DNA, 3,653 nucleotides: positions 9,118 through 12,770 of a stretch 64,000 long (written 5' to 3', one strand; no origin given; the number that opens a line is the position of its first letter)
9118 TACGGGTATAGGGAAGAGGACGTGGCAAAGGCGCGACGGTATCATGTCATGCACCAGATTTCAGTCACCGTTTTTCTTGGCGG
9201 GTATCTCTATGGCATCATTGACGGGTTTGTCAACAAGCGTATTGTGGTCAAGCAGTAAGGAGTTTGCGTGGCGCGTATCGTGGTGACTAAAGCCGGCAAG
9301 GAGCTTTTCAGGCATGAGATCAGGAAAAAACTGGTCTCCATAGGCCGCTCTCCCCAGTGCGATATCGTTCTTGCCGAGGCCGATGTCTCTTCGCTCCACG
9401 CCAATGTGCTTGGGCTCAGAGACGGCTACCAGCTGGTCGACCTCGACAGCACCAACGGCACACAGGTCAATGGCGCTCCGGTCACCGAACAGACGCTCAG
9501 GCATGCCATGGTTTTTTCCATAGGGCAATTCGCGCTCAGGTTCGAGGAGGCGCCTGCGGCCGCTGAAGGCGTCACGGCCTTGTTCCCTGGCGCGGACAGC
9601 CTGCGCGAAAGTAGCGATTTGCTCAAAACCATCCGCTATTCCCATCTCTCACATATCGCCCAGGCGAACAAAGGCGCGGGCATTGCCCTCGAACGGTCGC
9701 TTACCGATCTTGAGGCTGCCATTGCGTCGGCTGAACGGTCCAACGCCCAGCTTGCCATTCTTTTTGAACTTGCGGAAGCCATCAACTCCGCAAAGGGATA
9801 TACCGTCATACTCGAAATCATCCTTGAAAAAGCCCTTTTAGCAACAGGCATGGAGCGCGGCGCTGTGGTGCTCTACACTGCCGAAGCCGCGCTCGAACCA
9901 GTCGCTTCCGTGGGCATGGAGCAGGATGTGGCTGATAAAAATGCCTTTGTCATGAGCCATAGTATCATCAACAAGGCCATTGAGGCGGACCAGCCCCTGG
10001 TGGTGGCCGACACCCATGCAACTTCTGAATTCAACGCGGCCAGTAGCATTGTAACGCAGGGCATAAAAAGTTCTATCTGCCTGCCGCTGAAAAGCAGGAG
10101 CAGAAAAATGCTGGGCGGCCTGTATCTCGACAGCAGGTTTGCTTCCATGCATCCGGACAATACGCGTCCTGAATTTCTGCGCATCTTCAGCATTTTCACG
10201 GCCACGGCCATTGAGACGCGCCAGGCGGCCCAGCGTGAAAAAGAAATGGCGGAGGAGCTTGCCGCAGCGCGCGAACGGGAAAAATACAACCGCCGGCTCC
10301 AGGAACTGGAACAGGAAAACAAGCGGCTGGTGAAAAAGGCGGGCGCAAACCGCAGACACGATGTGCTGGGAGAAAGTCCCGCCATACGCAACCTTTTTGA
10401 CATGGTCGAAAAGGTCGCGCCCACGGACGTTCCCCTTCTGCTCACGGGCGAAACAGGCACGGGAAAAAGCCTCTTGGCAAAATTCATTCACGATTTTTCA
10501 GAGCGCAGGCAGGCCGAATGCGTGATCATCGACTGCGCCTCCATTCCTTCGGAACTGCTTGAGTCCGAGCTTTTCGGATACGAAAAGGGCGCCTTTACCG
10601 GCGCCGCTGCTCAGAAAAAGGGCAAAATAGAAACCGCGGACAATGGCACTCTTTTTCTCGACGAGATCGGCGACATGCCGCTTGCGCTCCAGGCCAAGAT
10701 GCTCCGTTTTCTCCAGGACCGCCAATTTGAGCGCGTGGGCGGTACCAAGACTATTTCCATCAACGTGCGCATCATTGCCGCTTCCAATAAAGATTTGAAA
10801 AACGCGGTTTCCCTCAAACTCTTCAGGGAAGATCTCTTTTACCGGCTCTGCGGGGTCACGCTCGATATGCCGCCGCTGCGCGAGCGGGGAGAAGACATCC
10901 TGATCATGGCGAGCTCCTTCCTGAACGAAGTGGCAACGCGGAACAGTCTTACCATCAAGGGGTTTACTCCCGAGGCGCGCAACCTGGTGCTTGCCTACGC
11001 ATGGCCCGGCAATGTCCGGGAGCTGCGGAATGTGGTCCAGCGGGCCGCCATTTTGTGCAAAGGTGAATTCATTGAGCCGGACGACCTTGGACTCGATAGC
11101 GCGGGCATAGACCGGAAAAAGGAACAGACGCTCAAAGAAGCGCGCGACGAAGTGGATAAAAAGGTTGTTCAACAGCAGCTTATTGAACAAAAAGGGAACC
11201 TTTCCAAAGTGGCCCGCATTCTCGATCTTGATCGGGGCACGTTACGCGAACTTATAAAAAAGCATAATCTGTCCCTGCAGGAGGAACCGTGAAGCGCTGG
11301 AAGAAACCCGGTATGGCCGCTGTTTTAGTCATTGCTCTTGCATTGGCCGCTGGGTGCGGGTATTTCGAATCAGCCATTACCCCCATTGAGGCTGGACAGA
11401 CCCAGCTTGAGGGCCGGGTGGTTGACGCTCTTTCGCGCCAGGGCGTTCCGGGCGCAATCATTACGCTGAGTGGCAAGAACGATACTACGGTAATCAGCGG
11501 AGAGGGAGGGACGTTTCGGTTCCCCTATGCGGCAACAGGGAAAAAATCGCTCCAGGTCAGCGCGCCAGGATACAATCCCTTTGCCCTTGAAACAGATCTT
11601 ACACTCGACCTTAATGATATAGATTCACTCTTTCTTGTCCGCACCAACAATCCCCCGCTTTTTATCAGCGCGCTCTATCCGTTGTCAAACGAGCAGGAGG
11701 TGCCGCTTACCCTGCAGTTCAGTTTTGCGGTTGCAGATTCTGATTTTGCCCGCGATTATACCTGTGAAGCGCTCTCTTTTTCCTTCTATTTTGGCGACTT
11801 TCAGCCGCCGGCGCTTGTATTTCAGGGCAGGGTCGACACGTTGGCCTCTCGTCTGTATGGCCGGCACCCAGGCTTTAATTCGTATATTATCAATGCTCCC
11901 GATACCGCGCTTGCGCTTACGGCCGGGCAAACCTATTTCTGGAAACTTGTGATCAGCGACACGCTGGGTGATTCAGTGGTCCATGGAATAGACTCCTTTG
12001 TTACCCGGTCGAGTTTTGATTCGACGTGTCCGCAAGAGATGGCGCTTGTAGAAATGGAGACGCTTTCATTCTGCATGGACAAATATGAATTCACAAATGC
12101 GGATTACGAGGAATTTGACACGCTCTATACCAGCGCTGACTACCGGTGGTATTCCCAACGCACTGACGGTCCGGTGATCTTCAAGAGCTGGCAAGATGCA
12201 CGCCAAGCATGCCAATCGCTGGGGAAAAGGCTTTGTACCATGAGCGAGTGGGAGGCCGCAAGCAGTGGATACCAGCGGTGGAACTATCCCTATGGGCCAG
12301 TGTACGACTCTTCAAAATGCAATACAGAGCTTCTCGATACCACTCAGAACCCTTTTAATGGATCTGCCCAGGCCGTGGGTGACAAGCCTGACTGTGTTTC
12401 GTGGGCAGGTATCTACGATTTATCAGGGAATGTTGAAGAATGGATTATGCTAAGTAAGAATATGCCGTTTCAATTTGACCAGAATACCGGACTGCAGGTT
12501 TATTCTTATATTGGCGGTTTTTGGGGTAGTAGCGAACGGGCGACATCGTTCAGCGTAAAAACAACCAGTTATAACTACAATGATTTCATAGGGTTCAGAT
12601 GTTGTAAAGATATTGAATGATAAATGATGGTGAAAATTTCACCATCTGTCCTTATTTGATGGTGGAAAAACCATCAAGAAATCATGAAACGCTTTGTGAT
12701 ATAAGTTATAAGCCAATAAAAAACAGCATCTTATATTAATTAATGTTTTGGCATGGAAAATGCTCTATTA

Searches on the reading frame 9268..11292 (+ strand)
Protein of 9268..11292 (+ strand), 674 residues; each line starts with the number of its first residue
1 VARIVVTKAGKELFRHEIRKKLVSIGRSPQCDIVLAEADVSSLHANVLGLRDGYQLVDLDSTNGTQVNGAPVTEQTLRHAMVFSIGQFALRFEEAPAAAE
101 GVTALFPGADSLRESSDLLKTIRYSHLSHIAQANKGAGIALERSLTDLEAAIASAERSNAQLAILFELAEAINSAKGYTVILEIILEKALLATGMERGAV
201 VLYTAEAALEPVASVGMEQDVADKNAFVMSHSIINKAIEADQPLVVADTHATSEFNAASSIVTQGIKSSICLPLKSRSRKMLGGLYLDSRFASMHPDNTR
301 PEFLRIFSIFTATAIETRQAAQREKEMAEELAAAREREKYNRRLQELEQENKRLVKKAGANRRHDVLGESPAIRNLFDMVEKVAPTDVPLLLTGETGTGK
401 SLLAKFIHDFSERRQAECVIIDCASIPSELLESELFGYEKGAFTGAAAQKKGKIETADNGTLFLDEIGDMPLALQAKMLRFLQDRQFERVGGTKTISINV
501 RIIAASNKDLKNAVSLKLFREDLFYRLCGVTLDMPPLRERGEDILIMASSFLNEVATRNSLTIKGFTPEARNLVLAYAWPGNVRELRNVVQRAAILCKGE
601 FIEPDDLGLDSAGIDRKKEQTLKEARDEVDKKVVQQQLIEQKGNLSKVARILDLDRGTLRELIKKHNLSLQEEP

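Call 3: search_protein_families(library=pfam, proteins=[window:9268-11292:+], max_evalue=0.01)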
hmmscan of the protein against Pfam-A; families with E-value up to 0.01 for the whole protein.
window:9268-11292:+ (674 aa): 15 families
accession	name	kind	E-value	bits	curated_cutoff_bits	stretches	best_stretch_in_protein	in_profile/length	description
PF00158.32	Sigma54_activat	-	5.2e-68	228.4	20.2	1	367-532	2-167/168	Sigma-54 interaction domain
PF14532.12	Sigma54_activ_2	-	2.1e-24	86.8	25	1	367-537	1-138/138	Sigma-54 interaction domain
PF25601.1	AAA_lid_14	-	3.7e-23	81.6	27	1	538-615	1-78/87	AAA+ ATPase lid domain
PF00498.31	FHA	-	2.7e-14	53.8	20.7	1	23-86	1-67/67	FHA domain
PF16697.10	Yop-YscD_cpl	-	6.1e-14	52.5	33.2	1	17-94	13-92/94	Inner membrane component of T3SS, cytoplasmic domain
PF01590.32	GAF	-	5.5e-09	37.1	22.4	1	181-315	5-133/133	GAF domain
PF07728.20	AAA_5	-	2.6e-07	31.2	22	1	389-508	1-123/139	AAA domain (dynein-related subfamily)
PF02954.25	HTH_8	-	6.9e-07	29.3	22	1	626-665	2-41/42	Bacterial regulatory protein, Fis family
PF01078.27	Mg_chelatase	-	2.2e-05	24.4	20.3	1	390-506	25-156/207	Magnesium chelatase, subunit ChlI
PF00004.35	AAA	-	6.4e-05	23.8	21.2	1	390-511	1-111/131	ATPase family associated with various cellular activities (AAA)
PF13492.12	GAF_3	-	6.9e-05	23.7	27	1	181-316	5-128/129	GAF domain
PF13401.12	AAA_22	-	8e-05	23.4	27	1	390-427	8-45/130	AAA domain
PF13191.12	AAA_16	-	8.9e-05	23.5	32.6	1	373-478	9-124/167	AAA ATPase domain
PF07724.20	AAA_2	-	0.00019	21.9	27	1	390-512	6-129/166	AAA domain (Cdc48 subfamily)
PF20030.5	bpMoxR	-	0.0037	16.8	27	1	389-519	33-156/205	MoxR domain in the MoxR-vWA-beta-propeller ternary systems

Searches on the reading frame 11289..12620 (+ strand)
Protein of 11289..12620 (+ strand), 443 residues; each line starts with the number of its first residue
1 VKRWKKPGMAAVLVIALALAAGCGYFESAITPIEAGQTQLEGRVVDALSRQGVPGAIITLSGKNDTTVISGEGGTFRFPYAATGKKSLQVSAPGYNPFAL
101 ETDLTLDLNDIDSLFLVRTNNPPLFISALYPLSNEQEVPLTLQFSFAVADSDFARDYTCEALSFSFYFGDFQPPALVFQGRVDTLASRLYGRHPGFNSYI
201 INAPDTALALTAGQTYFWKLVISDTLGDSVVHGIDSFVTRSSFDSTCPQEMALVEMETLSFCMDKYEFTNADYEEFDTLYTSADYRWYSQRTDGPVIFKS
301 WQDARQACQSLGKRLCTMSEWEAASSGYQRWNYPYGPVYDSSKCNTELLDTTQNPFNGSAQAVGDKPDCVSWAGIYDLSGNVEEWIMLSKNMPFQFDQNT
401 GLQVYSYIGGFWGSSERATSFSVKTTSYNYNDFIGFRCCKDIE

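Call 3: search_protein_families(library=pfam, proteins=[window:11289-12620:+], max_evalue=0.01)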
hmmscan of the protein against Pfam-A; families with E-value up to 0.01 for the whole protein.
window:11289-12620:+ (443 aa): 3 families
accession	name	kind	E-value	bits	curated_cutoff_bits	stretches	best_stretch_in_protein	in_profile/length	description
PF03781.23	FGE-sulfatase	-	1.5e-17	64.6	23.3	1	253-439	29-254/255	Sulfatase-modifying factor enzyme 1-like domain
PF13620.12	CarboxypepD_reg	-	4e-10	40.3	32.3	1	40-101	2-65/82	Carboxypeptidase regulatory-like domain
PF13715.12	CarbopepD_reg_2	-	1.1e-06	29.1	32.2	1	41-102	2-62/88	CarboxypepD_reg-like domain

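Call 19: find_homologous_proteins(query=window:11289-12620:+)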
Query window:11289-12620:+ (443 aa): 17 proteins with E <= 0.001 among 8000 candidates.
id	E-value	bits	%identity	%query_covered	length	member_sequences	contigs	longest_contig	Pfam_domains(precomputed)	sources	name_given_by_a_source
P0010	0.0e+0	1029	100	100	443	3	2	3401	PF13715.13,PF03781.23,PF13620.13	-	-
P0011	1.0e-113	399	47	95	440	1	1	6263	PF13715.13,PF03781.23,PF13620.13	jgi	jgi:hypothetical protein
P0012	1.7e-99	352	42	100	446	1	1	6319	PF13715.13,PF03781.23,PF13620.13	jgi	jgi:hypothetical protein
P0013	7.5e-98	346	42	95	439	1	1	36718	PF13715.13,PF03781.23,PF13620.13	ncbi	ncbi:MAG: SUMF1/EgtB/PvdO family nonheme iron enzyme [Fibrobacterota bacterium]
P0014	1.0e-97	346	41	98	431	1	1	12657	PF13715.13,PF03781.23,PF13620.13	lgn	-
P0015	8.5e-96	340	41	98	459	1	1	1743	PF13715.13,PF03781.23,PF13620.13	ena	-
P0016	1.3e-95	339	43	98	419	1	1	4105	PF13715.13,PF03781.23,PF13620.13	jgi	jgi:hypothetical protein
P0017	2.7e-93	331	41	62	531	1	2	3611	PF03781.23,PF13620.13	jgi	jgi:formylglycine-generating enzyme required for sulfatase activity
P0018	1.1e-89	319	38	100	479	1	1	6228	PF13715.13,PF03781.23,PF13620.13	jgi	jgi:hypothetical protein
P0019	1.8e-85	306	40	94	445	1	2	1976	PF13715.13,PF03781.23,PF13620.13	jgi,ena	-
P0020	2.1e-85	305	39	98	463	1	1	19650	PF13715.13,PF03781.23,PF13620.13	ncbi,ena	-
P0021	2.8e-77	279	38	97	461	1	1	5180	PF13715.13,PF03781.23,PF13620.13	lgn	-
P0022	3.7e-14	71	29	44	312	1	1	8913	PF03781.23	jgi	jgi:formylglycine-generating enzyme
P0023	2.5e-12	65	30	44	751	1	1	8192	PF07714.24,PF00069.32,PF03781.23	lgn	-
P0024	1.0e-10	59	29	44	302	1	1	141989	PF03781.23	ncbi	-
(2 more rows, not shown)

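Call 21: find_related_loci(query=A1, collection=metagenome_contigs, flank=6000)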
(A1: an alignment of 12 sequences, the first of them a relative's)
Query A1 (443 aa) in metagenome_contigs; peptide patterns used: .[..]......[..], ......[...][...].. (x = any residue, [..] = any of these).
599 stretches matched a pattern (row limit reached: there are more); 418 encode a relative of the query (tblastn E <= 1e-3); the best 80 are kept; 80 distinct loci.
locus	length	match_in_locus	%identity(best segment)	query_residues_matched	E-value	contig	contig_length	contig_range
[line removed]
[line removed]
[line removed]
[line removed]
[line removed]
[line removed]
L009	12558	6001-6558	32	224-442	2e-25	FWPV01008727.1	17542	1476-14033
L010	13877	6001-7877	30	203-441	4e-25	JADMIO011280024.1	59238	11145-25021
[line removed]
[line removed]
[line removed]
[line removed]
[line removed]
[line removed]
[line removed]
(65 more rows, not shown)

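Call 22: find_related_loci(query=A1, collection=genome_contigs, flank=6000)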
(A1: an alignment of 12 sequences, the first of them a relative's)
Query A1 (443 aa) in genome_contigs; peptide patterns used: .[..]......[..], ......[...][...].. (x = any residue, [..] = any of these).
600 stretches matched a pattern (row limit reached: there are more); 415 encode a relative of the query (tblastn E <= 1e-3); the best 80 are kept; 80 distinct loci.
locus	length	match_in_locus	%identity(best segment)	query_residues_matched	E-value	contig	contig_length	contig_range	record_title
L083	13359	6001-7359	39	1-443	5e-91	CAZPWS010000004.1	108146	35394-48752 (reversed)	MAG TPA_asm: uncultured Fibrobacterota bacterium isolate binchicken_co286_161 genome assembly, contig: NODE_290_length_1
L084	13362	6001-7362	39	9-443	1e-90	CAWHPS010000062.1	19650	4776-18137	MAG: uncultured Fibrobacterota bacterium isolate MFD04716.bin.2.54 genome assembly, contig: contig_71527, whole genome s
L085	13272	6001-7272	42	22-443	3e-98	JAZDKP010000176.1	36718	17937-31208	MAG: Fibrobacterota bacterium isolate MEGAHIT-group-0.541 k141_17582391, whole genome shotgun sequence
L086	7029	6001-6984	39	21-348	1e-68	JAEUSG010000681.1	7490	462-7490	MAG: Fibrobacteres bacterium isolate new MAG-297 k141_1958051, whole genome shotgun sequence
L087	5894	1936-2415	33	247-440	6e-25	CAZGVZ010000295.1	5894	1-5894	MAG TPA_asm: uncultured Fibrobacteraceae bacterium isolate SRP192927_co6_101 genome assembly, contig: NODE_37368_length_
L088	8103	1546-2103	32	224-443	7e-25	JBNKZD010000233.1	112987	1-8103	MAG: Chitinispirillaceae bacterium isolate D1.bin.5.orig k141_20746, whole genome shotgun sequence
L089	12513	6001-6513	32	238-442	2e-24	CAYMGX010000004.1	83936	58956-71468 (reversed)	MAG TPA_asm: uncultured Fibrobacter sp. isolate SRP294416_co1_262 genome assembly, contig: NODE_298_length_83936_cov_15.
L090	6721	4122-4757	31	201-440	1e-23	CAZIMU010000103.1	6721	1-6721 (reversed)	MAG TPA_asm: uncultured Fibrobacteraceae bacterium isolate SRP098377_co1_7 genome assembly, contig: NODE_3057_length_672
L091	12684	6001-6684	31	247-441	2e-23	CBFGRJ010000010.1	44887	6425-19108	MAG TPA_asm: uncultured Myxococcales bacterium isolate SRR17295755_binner13_Refined_95 genome assembly, contig: ERZ23329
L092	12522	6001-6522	30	261-443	2e-23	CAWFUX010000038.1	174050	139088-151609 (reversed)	MAG: uncultured delta proteobacterium isolate MFD09286.bin.2.92 genome assembly, contig: contig_50514, whole genome shot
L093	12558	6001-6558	30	224-442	2e-23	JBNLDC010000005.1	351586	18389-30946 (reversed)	MAG: Chitinispirillaceae bacterium isolate C1C2.bin.6.orig k141_2067317, whole genome shotgun sequence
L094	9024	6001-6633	30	201-439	5e-23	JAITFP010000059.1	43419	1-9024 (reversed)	MAG: Candidatus Fibrimonadaceae bacterium isolate Nx346_bin46 k119_325519, whole genome shotgun sequence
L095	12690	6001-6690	30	233-442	8e-23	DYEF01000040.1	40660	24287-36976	MAG TPA_asm: Bdellovibrio sp. isolate Tomsk_43_40 Tomsk_k141_35534, whole genome shotgun sequence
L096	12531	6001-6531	29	257-442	2e-22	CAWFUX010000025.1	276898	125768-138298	MAG: uncultured delta proteobacterium isolate MFD09286.bin.2.92 genome assembly, contig: contig_20682, whole genome shot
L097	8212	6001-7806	32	247-441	6e-27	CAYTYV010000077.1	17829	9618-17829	MAG TPA_asm: uncultured Polyangiaceae bacterium isolate binchicken_co65_89 genome assembly, contig: NODE_12908_length_17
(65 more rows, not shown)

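Call 26: find_encoding_contigs(protein=P0011, flank=10000, max_places=2)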
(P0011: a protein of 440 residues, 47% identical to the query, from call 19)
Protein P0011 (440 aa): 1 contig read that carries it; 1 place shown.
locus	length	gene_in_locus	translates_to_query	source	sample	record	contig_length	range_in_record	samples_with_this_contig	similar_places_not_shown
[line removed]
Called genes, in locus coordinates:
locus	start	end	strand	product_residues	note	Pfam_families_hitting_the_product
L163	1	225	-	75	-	?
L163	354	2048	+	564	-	PF00069:Pkinase, PF03109:ABC1 (faint), PF07714:PK_Tyr_Ser-Thr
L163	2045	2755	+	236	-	PF00515:TPR_1 (faint), PF07719:TPR_2 (faint)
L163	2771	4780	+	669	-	PF16697:Yop-YscD_cpl, PF00498:FHA, PF01590:GAF, PF00158:Sigma54_activat, PF14532:Sigma54_activ_2, PF07728:AAA_5, PF25601:AAA_lid_14, PF02954:HTH_8, +4 more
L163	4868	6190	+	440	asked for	PF13620:CarboxypepD_reg, PF13715:CarbopepD_reg_2, PF03781:FGE-sulfatase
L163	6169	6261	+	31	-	?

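Call 27: find_encoding_contigs(protein=P0012, flank=10000, max_places=2)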
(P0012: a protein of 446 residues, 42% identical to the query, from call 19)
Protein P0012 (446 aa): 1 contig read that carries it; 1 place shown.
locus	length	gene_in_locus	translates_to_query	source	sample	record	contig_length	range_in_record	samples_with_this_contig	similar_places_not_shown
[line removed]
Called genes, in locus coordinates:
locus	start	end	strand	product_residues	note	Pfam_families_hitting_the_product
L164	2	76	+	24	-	?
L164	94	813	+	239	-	PF00515:TPR_1 (faint), PF07719:TPR_2 (faint)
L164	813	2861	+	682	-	PF16697:Yop-YscD_cpl, PF00498:FHA, PF01590:GAF, PF13185:GAF_2, PF00158:Sigma54_activat, PF14532:Sigma54_activ_2, PF07728:AAA_5, PF25601:AAA_lid_14, +2 more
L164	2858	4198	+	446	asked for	PF13620:CarboxypepD_reg, PF13715:CarbopepD_reg_2, PF03781:FGE-sulfatase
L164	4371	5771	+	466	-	PF13860:FlgD_ig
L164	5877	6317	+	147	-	?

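Call 28: find_encoding_contigs(protein=P0018, flank=10000, max_places=2)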
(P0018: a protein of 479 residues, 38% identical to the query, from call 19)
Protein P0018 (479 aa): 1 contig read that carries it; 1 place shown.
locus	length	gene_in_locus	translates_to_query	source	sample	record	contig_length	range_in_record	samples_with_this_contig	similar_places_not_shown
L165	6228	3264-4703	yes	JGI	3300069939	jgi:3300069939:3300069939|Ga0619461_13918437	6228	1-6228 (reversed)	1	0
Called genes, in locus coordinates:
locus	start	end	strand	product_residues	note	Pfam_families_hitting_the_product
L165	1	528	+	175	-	?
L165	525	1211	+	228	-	-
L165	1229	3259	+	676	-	PF16697:Yop-YscD_cpl, PF00498:FHA, PF07728:AAA_5 (faint), PF13185:GAF_2, PF00158:Sigma54_activat, PF14532:Sigma54_activ_2, PF25601:AAA_lid_14, PF02954:HTH_8 (weak)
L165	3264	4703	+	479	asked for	PF13620:CarboxypepD_reg, PF13715:CarbopepD_reg_2, PF03781:FGE-sulfatase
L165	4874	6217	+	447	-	PF06452:CBM9_1 (faint)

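Call 29: find_encoding_contigs(protein=P0021, flank=10000, max_places=2)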
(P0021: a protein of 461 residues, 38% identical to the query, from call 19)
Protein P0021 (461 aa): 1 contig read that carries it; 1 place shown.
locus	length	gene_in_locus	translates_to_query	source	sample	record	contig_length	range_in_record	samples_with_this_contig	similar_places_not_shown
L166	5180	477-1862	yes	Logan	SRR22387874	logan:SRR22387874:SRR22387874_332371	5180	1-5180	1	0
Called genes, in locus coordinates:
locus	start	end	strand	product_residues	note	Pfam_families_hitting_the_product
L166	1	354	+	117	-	?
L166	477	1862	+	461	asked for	PF13620:CarboxypepD_reg (weak), PF13715:CarbopepD_reg_2 (weak), PF03781:FGE-sulfatase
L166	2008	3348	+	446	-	-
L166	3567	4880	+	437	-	-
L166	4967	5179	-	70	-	?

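Call 30: find_encoding_contigs(protein=P0016, flank=10000, max_places=2)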
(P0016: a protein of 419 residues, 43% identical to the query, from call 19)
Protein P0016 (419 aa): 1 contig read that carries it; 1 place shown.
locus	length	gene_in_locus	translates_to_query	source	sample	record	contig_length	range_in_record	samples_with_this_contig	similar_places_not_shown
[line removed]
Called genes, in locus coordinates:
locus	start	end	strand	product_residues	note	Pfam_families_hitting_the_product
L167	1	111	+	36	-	?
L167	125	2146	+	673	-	PF16697:Yop-YscD_cpl, PF00498:FHA, PF01590:GAF (weak), PF00158:Sigma54_activat, PF14532:Sigma54_activ_2, PF07728:AAA_5, PF25601:AAA_lid_14, PF02954:HTH_8, +1 more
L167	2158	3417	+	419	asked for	PF13620:CarboxypepD_reg, PF13715:CarbopepD_reg_2, PF03781:FGE-sulfatase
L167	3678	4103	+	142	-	?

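Call 74: find_encoding_contigs(protein=P0017, flank=10000, max_places=2)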
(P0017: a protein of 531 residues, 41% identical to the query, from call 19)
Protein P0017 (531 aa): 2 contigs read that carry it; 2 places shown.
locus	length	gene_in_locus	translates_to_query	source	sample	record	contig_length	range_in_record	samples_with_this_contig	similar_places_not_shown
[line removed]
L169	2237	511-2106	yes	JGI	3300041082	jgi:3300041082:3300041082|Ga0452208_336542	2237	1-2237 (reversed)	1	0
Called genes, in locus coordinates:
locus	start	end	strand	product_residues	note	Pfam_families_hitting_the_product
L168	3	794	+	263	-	?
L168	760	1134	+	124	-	-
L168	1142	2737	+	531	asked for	PF13620:CarboxypepD_reg (weak), PF03781:FGE-sulfatase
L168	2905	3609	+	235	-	?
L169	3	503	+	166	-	?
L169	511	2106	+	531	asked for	PF13620:CarboxypepD_reg (weak), PF03781:FGE-sulfatase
